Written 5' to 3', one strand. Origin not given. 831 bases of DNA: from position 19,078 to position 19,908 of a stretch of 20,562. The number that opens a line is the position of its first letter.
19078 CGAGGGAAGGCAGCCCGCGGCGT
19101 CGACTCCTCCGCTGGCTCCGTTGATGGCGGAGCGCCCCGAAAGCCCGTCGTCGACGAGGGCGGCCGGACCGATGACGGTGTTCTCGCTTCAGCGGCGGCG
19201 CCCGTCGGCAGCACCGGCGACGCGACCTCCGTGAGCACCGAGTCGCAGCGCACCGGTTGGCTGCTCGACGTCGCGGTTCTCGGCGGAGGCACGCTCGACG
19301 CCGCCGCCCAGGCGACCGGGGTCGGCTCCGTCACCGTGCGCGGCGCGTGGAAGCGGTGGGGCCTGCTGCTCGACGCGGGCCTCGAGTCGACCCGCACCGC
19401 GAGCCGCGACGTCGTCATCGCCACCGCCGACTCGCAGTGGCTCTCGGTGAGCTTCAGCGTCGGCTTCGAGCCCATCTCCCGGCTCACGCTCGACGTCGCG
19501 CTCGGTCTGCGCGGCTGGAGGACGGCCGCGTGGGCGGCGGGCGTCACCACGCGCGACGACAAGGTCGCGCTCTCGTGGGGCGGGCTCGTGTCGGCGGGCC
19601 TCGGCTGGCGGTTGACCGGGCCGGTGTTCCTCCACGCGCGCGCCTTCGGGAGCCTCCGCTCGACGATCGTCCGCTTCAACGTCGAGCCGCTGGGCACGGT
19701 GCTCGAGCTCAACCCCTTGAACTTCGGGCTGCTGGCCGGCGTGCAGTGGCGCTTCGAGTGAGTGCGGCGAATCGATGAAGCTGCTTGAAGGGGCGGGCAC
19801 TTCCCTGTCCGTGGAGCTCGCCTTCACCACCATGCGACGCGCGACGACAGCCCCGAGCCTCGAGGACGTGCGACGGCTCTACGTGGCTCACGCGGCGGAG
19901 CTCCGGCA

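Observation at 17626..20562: Operon of a tandem-repeat-bearing OMP-like protein, an ECF sigma factor and a putative anti-sigma factor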

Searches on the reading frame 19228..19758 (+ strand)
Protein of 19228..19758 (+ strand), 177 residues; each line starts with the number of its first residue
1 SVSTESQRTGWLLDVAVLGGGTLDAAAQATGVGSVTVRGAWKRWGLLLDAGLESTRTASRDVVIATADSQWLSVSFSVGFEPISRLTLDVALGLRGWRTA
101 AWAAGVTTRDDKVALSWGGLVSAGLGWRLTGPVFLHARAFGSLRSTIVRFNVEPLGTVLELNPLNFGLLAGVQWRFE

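Call 15: search_protein_families(library=pfam, proteins=[window:19228-19758:+], max_evalue=10)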
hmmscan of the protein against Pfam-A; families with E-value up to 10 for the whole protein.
window:19228-19758:+ (177 aa): 0 families

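Call 16: find_homologous_proteins(query=window:19228-19758:+, max_evalue=0.01)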
Query window:19228-19758:+ (177 aa): 2 proteins with E <= 0.01 among 1032 candidates.
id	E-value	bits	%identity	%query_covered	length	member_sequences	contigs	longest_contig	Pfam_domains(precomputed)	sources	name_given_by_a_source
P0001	1.7e-106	372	100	100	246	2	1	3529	-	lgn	-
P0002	6.5e-55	204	63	92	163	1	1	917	-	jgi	jgi:hypothetical protein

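Call 20: find_encoding_contigs(protein=P0002, flank=10000)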
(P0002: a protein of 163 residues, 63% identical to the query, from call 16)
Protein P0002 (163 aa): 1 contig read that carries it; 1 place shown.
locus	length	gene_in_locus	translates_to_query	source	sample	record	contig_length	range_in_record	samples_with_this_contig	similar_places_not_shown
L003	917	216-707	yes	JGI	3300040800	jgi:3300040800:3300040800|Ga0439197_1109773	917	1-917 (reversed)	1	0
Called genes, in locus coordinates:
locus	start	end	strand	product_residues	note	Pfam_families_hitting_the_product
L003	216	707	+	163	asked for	-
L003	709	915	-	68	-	?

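Call 28: search_protein_representatives(alignment_id=A1)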
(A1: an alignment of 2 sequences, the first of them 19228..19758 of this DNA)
Query: 2 sequences, 177 profile positions. Proteins with E-value up to 0.001 (for the whole library): 96; up to 1e-10: 60; up to 1e-30: 20. The best 96 are listed.
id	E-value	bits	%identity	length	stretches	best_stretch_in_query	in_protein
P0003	3.5e-65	235.1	-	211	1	8-175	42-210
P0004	1.3e-58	213.8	-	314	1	10-177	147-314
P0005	3.5e-54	199.3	-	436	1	12-177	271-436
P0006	5.2e-48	179.2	-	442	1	8-176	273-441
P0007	3.0e-44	167.0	-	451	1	1-177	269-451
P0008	1.6e-43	164.6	-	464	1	12-177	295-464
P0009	1.5e-42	161.5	-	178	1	9-177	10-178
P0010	2.4e-42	160.8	-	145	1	37-176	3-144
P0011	3.7e-41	156.9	-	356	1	7-176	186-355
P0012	6.5e-41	156.1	-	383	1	11-177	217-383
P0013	1.3e-38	148.6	-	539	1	6-171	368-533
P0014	2.1e-38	147.9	-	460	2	9-177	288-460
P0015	4.7e-38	146.8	-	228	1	9-177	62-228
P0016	4.2e-36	140.4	-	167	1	15-176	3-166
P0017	3.0e-35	137.7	-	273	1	9-177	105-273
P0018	2.5e-34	134.7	-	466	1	12-176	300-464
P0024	1.7e-29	118.9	-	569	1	7-174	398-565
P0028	7.1e-25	103.9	-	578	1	10-175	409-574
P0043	7.5e-18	81.0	-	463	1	10-176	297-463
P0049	2.4e-15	72.8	-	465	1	7-176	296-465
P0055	2.5e-12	63.0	-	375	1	13-176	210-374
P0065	6.1e-09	52.0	-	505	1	15-176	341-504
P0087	8.3e-05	38.5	-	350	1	9-176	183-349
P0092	1.5e-04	37.6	-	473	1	23-173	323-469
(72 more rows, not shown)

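Call 38: find_related_loci(query=A4, collection=genome_contigs, flank=6000)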
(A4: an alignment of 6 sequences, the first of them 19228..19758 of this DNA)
Query A4 (177 aa) in genome_contigs; peptide patterns used: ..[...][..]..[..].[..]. (x = any residue, [..] = any of these).
18 stretches matched a pattern; 3 encode a relative of the query (tblastn E <= 1e-3); 3 distinct loci.
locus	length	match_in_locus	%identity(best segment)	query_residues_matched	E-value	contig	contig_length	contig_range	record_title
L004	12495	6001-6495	56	13-177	2e-52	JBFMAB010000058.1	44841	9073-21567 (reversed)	MAG: Myxococcota bacterium isolate MAG127 MAG127_58, whole genome shotgun sequence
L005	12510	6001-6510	45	13-176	1e-40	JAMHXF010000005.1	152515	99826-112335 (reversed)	MAG: Archangium sp. isolate UR_AS_maxbin.062 k201_1045688, whole genome shotgun sequence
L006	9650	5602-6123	43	4-177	1e-25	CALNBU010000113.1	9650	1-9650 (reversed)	MAG TPA_asm: uncultured Archangium sp. isolate SRR1561996_bin.33_CONCOCT_v1.1_MAG genome assembly, contig: ERZ724032.672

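Call 41: find_encoding_contigs(protein=P0005, flank=5000, max_places=2)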
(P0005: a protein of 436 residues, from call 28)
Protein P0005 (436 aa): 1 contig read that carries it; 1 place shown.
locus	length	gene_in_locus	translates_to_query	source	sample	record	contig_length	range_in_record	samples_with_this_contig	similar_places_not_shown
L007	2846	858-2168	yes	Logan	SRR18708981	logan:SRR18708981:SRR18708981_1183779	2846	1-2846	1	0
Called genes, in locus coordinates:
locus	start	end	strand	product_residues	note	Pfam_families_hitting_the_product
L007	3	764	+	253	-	?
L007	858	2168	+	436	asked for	-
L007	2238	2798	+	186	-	PF04542:Sigma70_r2 (weak), PF08281:Sigma70_r4_2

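Call 42: find_encoding_contigs(protein=P0007, flank=5000, max_places=2)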
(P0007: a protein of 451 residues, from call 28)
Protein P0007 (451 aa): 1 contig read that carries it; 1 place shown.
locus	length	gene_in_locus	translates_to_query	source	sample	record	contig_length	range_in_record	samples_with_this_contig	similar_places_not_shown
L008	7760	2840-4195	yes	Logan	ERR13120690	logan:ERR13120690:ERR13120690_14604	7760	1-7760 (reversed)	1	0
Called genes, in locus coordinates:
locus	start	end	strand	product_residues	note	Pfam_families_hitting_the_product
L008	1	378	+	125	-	?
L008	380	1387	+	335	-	-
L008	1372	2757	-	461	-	-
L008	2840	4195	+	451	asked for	-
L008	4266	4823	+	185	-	PF04542:Sigma70_r2 (weak), PF08281:Sigma70_r4_2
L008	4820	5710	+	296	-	PF04773:FecR (weak)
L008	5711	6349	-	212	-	PF01471:PG_binding_1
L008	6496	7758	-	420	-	?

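Call 43: find_encoding_contigs(protein=P0024, flank=5000, max_places=2)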
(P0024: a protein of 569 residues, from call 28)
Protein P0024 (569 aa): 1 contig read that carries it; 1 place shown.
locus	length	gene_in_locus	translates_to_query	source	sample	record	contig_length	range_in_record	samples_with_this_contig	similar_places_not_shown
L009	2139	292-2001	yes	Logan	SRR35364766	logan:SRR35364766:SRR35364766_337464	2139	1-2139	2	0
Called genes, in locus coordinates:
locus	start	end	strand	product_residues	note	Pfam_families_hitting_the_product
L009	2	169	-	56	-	?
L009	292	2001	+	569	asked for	-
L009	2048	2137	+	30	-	?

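Call 44: find_encoding_contigs(protein=P0043, flank=5000, max_places=2)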
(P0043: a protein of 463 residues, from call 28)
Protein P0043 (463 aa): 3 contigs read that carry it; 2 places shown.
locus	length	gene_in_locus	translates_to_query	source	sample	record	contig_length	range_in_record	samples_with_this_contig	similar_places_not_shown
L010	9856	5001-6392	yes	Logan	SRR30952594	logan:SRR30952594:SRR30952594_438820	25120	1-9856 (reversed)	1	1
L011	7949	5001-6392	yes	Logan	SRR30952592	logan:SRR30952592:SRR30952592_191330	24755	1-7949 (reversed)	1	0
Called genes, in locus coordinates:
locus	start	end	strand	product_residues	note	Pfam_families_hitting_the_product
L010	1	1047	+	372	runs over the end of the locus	-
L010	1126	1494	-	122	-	PF00903:Glyoxalase (weak)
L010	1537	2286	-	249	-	PF22352:K319L-like_PKD (weak)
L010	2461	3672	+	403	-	PF00583:Acetyltransf_1 (faint)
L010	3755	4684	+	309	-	PF00691:OmpA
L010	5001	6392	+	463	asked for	-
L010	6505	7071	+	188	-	PF04542:Sigma70_r2 (weak), PF08281:Sigma70_r4_2, PF04545:Sigma70_r4 (faint)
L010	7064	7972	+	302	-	PF04773:FecR (weak)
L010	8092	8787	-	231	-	PF20772:TACO1_YebC_N, PF01709:Transcrip_reg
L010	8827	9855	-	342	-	?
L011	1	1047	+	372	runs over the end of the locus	-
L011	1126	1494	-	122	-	PF00903:Glyoxalase (weak)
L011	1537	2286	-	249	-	PF22352:K319L-like_PKD (weak)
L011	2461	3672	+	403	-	PF00583:Acetyltransf_1 (faint)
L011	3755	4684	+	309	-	PF00691:OmpA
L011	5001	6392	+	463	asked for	-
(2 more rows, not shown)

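Call 45: find_encoding_contigs(protein=P0065, flank=5000, max_places=2)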
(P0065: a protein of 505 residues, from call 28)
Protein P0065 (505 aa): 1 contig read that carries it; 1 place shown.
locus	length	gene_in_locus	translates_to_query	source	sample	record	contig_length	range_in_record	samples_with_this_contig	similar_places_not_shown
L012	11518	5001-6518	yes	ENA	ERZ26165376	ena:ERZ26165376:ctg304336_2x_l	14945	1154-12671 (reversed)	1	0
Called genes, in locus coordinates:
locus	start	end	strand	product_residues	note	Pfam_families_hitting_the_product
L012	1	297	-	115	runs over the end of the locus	PF13453:Zn_ribbon_TFIIB (faint)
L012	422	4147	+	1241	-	PF07719:TPR_2 (faint), PF01841:Transglut_core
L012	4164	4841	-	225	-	PF02798:GST_N, PF13417:GST_N_3, PF13409:GST_N_2, PF13410:GST_C_2 (weak)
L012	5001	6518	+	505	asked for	-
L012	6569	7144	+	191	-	PF07638:Sigma70_ECF (weak), PF08281:Sigma70_r4_2, PF04545:Sigma70_r4 (weak)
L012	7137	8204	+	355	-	PF13174:TPR_6 (faint)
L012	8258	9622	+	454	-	-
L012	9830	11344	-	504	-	-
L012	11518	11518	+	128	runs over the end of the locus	-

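Call 46: find_encoding_contigs(protein=P0087, flank=5000, max_places=2)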
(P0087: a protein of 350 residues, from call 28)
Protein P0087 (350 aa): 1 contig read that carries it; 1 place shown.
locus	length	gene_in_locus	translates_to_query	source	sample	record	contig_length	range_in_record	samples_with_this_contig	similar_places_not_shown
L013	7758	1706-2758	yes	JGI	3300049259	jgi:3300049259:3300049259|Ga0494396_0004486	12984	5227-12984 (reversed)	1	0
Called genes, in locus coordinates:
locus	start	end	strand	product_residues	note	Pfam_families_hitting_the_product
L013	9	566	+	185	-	PF00857:Isochorismatase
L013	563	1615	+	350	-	PF00085:Thioredoxin, PF13098:Thioredoxin_2, PF13899:Thioredoxin_7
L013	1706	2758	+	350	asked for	-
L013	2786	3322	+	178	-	PF04542:Sigma70_r2 (weak), PF07638:Sigma70_ECF (weak), PF08281:Sigma70_r4_2, PF04545:Sigma70_r4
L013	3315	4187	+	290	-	-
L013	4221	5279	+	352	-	PF13519:VWA_2 (weak)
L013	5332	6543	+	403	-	-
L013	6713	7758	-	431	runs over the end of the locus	PF03109:ABC1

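Call 47: predict_structure(alignment_id=A2)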
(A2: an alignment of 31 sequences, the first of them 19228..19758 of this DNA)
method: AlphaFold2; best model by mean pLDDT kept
length: 177 residues; sequences in the alignment: 31
mean_pLDDT: 94.8   pTM: 0.86
mean pLDDT of the five models: 94.8, 94.8, 94.6, 94.1, 93.5
residues with pLDDT >= 90: 160; 70-90: 8; 50-70: 9; < 50: 0
segments of 3 or more residues with pLDDT < 50: none
pLDDT, mean of each block of 10 residues (from residue 1): 64 98 92 98 98 97 97 98 97 98 92 97 98 98 97 94 97 98
secondary structure, 60 per line:
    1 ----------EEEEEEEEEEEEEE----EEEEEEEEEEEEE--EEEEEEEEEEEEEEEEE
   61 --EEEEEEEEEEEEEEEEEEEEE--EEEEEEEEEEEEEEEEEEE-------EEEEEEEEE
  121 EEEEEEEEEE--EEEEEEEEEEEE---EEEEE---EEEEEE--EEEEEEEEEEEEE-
elements in order: E11-24 E29-41 E44-60 E63-83 E86-104 E112-130 E133-144 E148-152 E156-161 E164-176

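Call 72: find_related_loci(query=window:19228-19758:+, collection=metagenome_contigs, flank=4000)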
Query window:19228-19758:+ (177 aa) in metagenome_contigs; peptide patterns used: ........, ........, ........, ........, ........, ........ (x = any residue, [..] = any of these).
488 stretches matched a pattern, but none encodes a relative of the query by tblastn (E <= 1e-3).

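Call 74: find_related_loci(query=A4, collection=metagenome_contigs, flank=4000)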
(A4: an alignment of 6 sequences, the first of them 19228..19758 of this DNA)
Query A4 (177 aa) in metagenome_contigs; peptide patterns used: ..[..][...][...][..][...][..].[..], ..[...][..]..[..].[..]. (x = any residue, [..] = any of these).
157 stretches matched a pattern, but none encodes a relative of the query by tblastn (E <= 1e-3).

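Call 83: list_cluster_members(proteins=[P0006, P0007, P0008, P0012, P0014, P0018, P0028, P0043, P0049, P0065])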
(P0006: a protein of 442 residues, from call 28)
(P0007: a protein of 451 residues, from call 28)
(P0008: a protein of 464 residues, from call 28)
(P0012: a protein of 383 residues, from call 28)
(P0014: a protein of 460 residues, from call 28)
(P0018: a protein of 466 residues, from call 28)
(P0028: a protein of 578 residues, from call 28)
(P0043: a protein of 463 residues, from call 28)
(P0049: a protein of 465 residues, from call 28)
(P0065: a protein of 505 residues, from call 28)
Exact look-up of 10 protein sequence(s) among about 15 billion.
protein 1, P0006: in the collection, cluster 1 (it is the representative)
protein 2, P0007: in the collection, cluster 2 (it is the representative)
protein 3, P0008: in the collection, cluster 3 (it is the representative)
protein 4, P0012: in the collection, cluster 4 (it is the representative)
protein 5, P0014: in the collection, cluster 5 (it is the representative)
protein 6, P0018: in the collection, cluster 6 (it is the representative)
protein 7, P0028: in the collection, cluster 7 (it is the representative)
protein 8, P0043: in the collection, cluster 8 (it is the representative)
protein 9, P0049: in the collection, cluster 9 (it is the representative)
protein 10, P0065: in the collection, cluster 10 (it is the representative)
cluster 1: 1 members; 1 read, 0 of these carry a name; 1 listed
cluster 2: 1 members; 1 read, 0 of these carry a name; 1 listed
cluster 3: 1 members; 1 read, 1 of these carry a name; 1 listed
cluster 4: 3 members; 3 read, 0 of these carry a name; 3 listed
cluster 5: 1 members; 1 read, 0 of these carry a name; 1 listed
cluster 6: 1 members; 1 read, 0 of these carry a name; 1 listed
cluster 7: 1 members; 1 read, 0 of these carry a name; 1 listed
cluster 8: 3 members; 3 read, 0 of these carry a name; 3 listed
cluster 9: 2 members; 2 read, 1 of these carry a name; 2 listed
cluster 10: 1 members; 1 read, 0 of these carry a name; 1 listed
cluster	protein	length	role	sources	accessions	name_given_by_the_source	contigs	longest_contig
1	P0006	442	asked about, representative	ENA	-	-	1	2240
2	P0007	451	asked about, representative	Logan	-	-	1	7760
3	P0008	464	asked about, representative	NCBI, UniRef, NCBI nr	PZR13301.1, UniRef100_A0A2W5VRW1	MAG: hypothetical protein DI536_13530 [Archangium gephyra] | Uncharacterized protein n=1 Tax=Archangium gephyra TaxID=48 RepID=A0A2W5VRW1_9BACT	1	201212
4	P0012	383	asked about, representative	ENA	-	-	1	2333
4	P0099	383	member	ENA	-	-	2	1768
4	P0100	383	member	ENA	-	-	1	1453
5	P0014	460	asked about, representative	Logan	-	-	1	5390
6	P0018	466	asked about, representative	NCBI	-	-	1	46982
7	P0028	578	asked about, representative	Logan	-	-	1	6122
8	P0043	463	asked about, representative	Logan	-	-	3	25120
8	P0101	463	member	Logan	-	-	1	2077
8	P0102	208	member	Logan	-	-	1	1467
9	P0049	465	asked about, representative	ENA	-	-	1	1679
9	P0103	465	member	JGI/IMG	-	hypothetical protein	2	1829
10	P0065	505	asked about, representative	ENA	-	-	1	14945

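Call 86: find_encoding_contigs(protein=P0008, flank=6000, max_places=1)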
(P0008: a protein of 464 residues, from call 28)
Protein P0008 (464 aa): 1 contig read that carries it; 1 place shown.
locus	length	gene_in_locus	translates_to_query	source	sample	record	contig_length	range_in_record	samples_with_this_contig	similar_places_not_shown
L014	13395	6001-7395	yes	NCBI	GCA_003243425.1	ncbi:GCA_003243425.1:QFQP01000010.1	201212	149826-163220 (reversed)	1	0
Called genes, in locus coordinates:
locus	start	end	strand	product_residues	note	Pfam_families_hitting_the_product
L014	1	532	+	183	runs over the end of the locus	PF02245:Pur_DNA_glyco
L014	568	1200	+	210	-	PF07638:Sigma70_ECF (weak), PF04542:Sigma70_r2, PF08281:Sigma70_r4_2, PF04545:Sigma70_r4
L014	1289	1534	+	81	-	PF13490:zf-HC2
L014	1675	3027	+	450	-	PF00092:VWA, PF13519:VWA_2, PF13768:VWA_3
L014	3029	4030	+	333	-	-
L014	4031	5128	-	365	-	-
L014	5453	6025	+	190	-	PF00583:Acetyltransf_1 (weak)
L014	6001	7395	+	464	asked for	-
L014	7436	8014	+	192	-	PF04542:Sigma70_r2 (weak), PF08281:Sigma70_r4_2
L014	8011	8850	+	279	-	-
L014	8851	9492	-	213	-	PF01471:PG_binding_1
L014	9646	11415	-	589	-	PF00069:Pkinase, PF07714:PK_Tyr_Ser-Thr, PF01636:APH (faint), PF08308:PEGA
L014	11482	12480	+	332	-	-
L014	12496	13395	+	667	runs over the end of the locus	-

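Call 87: find_encoding_contigs(protein=P0092, flank=5000, max_places=1)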
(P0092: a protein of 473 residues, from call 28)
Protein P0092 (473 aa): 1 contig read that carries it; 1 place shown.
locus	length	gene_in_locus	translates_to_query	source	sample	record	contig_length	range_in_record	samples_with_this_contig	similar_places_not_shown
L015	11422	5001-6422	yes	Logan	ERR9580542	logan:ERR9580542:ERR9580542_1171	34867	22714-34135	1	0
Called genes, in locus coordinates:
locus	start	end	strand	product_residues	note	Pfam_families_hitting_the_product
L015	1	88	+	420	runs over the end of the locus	PF00109:ketoacyl-synt, PF02801:Ketoacyl-synt_C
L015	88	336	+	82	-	-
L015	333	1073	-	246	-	PF04402:SIMPL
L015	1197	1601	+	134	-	PF02502:LacAB_rpiB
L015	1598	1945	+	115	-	-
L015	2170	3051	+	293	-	-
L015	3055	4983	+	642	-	PF18884:TSP3_bac (weak)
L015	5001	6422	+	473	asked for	-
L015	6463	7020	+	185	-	PF04542:Sigma70_r2, PF08281:Sigma70_r4_2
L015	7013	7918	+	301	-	-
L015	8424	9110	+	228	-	-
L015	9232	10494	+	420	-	PF00464:SHMT, PF01212:Beta_elim_lyase (weak)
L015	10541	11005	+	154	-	PF22811:Zn_ribbon_NrdR, PF03477:ATP-cone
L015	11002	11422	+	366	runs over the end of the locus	PF00383:dCMP_cyt_deam_1, PF14437:MafB19-deam, PF01872:RibD_C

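Call 88: find_encoding_contigs(protein=P0055, flank=5000, max_places=1)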
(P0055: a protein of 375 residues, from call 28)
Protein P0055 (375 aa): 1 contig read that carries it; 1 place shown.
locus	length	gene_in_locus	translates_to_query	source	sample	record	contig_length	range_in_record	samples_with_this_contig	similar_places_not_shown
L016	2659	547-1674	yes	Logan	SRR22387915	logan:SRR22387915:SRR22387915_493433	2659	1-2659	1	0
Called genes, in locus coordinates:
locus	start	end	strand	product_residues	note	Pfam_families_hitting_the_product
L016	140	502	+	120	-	-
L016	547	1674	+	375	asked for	-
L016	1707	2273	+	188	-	PF04542:Sigma70_r2 (weak), PF08281:Sigma70_r4_2, PF04545:Sigma70_r4 (weak)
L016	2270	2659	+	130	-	?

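Call 95: search_protein_families(library=pfam, proteins=[L015:2170-3051:+, L015:3055-4983:+], max_evalue=0.01)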
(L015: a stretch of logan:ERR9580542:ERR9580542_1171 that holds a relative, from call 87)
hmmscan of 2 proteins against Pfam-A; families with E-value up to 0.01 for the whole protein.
L015:2170-3051:+ (293 aa): 0 families

L015:3055-4983:+ (642 aa): 1 family
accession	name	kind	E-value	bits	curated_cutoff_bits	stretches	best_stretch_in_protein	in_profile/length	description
PF18884.5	TSP3_bac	-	6.6e-17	61.5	25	2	385-404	1-20/22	Bacterial TSP3 repeat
